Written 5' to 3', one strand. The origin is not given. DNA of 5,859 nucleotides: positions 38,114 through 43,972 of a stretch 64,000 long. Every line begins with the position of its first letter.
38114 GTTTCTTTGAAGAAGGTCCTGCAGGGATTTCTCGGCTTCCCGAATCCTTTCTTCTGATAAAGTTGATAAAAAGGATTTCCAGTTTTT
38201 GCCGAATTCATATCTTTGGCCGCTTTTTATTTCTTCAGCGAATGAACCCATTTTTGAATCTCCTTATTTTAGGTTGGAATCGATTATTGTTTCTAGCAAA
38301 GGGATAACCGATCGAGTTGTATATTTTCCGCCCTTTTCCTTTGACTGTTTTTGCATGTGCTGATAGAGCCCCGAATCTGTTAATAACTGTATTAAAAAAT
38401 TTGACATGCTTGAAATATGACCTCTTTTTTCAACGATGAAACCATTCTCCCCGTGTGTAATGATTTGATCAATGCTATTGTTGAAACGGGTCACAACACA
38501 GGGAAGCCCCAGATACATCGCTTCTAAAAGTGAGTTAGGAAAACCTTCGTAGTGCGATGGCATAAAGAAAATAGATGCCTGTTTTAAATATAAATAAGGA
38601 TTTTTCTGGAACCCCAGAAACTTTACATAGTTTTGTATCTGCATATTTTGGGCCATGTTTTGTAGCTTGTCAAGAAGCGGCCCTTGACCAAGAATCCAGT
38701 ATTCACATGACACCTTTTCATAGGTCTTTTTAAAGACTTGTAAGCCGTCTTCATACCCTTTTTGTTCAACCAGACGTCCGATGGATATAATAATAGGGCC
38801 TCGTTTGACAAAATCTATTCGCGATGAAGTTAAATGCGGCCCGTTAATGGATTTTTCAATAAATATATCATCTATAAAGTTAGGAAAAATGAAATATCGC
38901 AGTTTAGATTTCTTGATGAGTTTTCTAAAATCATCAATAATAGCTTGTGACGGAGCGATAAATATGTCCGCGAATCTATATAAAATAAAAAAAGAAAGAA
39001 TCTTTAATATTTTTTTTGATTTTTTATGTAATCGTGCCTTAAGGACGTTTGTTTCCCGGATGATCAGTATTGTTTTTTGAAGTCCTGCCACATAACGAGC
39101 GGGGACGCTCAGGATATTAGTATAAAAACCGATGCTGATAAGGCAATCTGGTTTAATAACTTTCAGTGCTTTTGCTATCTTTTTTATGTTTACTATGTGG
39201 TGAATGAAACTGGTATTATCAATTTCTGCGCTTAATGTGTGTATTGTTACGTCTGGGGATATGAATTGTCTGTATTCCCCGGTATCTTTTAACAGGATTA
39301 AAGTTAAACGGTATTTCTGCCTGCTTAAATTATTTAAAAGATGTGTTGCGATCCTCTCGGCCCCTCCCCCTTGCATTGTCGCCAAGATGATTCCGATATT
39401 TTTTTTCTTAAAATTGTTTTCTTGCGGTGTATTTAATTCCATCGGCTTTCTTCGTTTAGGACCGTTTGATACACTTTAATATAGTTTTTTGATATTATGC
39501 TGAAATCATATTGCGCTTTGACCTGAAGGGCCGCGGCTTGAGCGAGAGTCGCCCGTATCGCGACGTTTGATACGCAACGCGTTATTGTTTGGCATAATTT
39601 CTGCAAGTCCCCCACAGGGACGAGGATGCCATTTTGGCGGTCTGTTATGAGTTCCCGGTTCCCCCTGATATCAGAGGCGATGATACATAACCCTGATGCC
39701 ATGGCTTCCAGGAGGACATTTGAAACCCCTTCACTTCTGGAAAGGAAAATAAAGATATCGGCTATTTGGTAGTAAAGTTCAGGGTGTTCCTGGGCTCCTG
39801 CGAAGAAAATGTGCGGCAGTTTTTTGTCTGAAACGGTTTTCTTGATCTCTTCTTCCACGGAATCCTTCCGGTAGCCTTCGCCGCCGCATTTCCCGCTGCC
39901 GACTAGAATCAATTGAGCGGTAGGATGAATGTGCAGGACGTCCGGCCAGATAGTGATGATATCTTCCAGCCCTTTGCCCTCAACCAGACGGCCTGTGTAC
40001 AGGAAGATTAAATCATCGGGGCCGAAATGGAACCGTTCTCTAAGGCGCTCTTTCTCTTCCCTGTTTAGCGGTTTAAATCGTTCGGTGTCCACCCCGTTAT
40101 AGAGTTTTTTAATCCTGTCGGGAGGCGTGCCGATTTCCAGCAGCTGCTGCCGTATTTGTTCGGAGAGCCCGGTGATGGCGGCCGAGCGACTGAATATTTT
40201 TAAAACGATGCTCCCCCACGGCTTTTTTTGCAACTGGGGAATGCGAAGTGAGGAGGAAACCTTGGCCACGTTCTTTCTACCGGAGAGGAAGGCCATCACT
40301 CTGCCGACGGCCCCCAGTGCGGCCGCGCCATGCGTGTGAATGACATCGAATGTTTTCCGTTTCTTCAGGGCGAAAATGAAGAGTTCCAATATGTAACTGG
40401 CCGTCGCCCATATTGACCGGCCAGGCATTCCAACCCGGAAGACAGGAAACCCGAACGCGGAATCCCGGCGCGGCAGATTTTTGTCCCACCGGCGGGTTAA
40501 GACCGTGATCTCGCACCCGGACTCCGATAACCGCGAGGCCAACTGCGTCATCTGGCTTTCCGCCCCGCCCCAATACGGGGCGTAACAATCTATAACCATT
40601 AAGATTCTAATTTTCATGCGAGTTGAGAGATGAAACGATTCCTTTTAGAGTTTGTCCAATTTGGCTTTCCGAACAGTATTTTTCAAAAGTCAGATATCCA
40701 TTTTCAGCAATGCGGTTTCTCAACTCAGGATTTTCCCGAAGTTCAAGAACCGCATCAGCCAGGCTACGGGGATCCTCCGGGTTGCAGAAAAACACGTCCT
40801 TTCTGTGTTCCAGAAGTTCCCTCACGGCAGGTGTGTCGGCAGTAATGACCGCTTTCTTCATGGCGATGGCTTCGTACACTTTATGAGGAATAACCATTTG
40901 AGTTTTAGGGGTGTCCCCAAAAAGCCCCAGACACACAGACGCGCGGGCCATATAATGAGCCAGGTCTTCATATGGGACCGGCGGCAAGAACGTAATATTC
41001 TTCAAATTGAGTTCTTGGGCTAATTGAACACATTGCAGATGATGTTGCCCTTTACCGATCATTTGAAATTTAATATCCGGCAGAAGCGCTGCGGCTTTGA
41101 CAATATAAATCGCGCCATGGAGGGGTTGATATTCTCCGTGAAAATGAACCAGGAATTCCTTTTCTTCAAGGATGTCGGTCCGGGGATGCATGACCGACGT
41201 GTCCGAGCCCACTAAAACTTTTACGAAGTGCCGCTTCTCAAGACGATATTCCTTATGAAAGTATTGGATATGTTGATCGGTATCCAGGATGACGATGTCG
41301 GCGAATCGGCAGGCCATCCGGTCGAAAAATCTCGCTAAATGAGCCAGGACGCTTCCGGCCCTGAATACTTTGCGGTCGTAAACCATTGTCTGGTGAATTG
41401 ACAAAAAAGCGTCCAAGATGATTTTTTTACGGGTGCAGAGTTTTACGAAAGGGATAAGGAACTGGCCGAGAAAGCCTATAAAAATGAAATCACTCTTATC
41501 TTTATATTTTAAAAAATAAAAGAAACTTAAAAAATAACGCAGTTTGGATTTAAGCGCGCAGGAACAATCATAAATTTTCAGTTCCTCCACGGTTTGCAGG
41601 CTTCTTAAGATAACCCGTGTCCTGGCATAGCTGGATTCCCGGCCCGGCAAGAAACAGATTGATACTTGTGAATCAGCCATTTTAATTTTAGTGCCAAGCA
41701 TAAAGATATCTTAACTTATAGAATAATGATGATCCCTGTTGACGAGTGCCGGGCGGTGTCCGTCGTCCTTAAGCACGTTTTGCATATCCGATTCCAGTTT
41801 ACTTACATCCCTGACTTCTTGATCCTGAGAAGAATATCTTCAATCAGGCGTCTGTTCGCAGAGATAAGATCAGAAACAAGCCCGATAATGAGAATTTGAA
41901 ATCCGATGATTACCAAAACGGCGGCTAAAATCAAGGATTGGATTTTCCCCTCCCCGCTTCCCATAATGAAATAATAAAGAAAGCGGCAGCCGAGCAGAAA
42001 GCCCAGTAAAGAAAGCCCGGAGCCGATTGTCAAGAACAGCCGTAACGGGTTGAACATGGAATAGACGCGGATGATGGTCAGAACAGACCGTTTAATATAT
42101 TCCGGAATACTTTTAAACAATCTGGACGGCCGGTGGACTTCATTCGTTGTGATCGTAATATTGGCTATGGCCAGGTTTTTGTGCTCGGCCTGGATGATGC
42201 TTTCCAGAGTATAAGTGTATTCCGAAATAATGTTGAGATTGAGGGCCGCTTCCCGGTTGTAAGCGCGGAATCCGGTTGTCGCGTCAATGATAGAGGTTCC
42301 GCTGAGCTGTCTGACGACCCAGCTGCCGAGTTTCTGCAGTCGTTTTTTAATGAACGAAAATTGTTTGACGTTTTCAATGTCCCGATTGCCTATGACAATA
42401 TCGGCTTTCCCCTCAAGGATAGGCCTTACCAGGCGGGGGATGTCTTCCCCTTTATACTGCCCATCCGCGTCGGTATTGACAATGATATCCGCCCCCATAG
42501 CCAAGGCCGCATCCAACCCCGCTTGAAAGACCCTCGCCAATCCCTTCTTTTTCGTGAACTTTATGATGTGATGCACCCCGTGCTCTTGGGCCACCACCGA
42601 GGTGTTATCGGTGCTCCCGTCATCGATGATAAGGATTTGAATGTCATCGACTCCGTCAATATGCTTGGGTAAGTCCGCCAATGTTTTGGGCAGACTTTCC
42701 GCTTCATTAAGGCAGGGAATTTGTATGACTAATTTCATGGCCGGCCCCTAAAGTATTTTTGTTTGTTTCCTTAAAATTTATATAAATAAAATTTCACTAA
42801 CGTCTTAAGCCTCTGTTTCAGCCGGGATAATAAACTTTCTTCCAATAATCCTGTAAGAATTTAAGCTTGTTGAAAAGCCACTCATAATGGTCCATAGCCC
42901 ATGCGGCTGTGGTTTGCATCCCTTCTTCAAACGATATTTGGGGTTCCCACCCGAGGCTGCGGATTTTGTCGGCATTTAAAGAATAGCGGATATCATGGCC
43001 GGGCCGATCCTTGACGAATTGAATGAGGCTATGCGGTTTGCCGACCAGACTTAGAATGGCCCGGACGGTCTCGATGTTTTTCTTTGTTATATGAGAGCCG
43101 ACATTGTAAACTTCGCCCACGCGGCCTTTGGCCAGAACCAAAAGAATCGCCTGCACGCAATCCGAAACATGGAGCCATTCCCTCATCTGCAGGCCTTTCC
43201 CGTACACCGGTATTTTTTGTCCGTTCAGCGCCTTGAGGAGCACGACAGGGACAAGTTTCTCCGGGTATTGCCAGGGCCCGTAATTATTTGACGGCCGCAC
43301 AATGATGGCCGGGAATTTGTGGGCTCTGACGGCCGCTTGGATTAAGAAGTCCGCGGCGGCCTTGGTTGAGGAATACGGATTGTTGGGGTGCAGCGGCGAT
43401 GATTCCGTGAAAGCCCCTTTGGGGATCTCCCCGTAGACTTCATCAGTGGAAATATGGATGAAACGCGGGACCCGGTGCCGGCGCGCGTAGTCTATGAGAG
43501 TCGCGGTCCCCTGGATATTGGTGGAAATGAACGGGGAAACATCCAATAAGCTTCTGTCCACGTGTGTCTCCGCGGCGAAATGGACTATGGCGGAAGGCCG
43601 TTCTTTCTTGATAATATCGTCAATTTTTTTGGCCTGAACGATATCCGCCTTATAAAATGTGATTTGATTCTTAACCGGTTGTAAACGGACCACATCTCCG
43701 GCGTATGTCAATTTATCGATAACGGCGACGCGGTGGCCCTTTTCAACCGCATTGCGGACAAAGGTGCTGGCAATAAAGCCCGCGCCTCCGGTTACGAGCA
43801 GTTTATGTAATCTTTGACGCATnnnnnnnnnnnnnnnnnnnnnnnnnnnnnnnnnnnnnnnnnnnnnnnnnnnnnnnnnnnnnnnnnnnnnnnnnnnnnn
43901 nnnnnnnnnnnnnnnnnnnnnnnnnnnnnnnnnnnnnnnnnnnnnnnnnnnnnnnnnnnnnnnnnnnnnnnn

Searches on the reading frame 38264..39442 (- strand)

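Call 68: search_protein_families(library=pfam, proteins=[window:38264-39442:-], max_evalue=0.00001)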
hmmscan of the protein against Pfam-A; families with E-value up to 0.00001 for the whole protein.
window:38264-39442:- (392 aa): 3 families
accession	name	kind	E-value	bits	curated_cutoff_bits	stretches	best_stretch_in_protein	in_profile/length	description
PF00534.26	Glycos_transf_1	-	5.9e-37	127.3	26.4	1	212-369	12-171/172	Glycosyl transferases group 1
PF13692.12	Glyco_trans_1_4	-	3.9e-30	105.4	27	1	216-356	2-142/142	Glycosyl transferases group 1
PF13439.12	Glyco_transf_4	-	7.9e-11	42.7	28.5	1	26-191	2-167/170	Glycosyltransferase Family 4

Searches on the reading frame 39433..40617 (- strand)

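Call 68: search_protein_families(library=pfam, proteins=[window:39433-40617:-], max_evalue=0.00001)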
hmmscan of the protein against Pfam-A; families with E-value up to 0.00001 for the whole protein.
window:39433-40617:- (394 aa): 4 families
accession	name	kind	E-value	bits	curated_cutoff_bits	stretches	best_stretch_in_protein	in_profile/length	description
PF00534.26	Glycos_transf_1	-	6.2e-29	101.2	26.4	1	189-362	2-169/172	Glycosyl transferases group 1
PF13692.12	Glyco_trans_1_4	-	1.3e-28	100.5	27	1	204-351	3-142/142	Glycosyl transferases group 1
PF13439.12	Glyco_transf_4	-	9e-22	78.3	28.5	1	16-180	1-170/170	Glycosyltransferase Family 4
PF13579.12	Glyco_trans_4_4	-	3.5e-16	60.4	29.7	1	17-175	1-158/158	Glycosyl transferase 4-like domain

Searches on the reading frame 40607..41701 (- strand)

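Call 68: search_protein_families(library=pfam, proteins=[window:40607-41701:-], max_evalue=0.00001)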
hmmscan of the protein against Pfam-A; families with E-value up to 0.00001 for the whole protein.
window:40607-41701:- (364 aa): 3 families
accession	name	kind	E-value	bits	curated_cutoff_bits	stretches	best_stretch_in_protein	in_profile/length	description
PF00534.26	Glycos_transf_1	-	2.4e-21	76.5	26.4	1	179-336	12-170/172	Glycosyl transferases group 1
PF13692.12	Glyco_trans_1_4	-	1.9e-16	61.1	27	1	185-324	4-142/142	Glycosyl transferases group 1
PF13524.12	Glyco_trans_1_2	-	5.2e-14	52.8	25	1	200-342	5-132/144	Glycosyl transferase-like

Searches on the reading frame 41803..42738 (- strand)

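Call 68: search_protein_families(library=pfam, proteins=[window:41803-42738:-], max_evalue=0.00001)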
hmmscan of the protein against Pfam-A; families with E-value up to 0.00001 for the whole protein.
window:41803-42738:- (311 aa): 1 family
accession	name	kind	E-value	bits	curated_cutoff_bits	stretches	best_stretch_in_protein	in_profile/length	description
PF00535.33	Glycos_transf_2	-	1.1e-24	87.6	23.3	1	7-165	4-164/168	Glycosyl transferase family 2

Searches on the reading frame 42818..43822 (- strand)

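Call 68: search_protein_families(library=pfam, proteins=[window:42818-43822:-], max_evalue=0.00001)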
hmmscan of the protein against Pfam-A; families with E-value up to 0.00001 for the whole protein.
window:42818-43822:- (334 aa): 7 families
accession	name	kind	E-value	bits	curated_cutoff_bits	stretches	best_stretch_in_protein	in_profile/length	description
PF16363.11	GDP_Man_Dehyd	-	5.9e-69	233.5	27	1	9-304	1-331/332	GDP-mannose 4,6 dehydratase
PF01370.27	Epimerase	-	1.1e-64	218.6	20.9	1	9-242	2-240/240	NAD dependent epimerase/dehydratase family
PF04321.23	RmlD_sub_bind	-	6.2e-21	75.2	27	1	7-233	2-200/287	RmlD substrate binding domain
PF01073.25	3Beta_HSD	-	6e-18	65.3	22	1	9-229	1-228/280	3-beta hydroxysteroid dehydrogenase/isomerase family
PF02719.21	Polysacc_synt_2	-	4.7e-17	62.6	20.2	1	8-276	1-267/293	Polysaccharide biosynthesis protein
PF07993.18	NAD_binding_4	-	6.2e-14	52.2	20.1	1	74-179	87-206/258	Male sterility protein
PF13460.12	NAD_binding_10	-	1.4e-07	32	27.2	1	12-178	1-144/184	NAD(P)H-binding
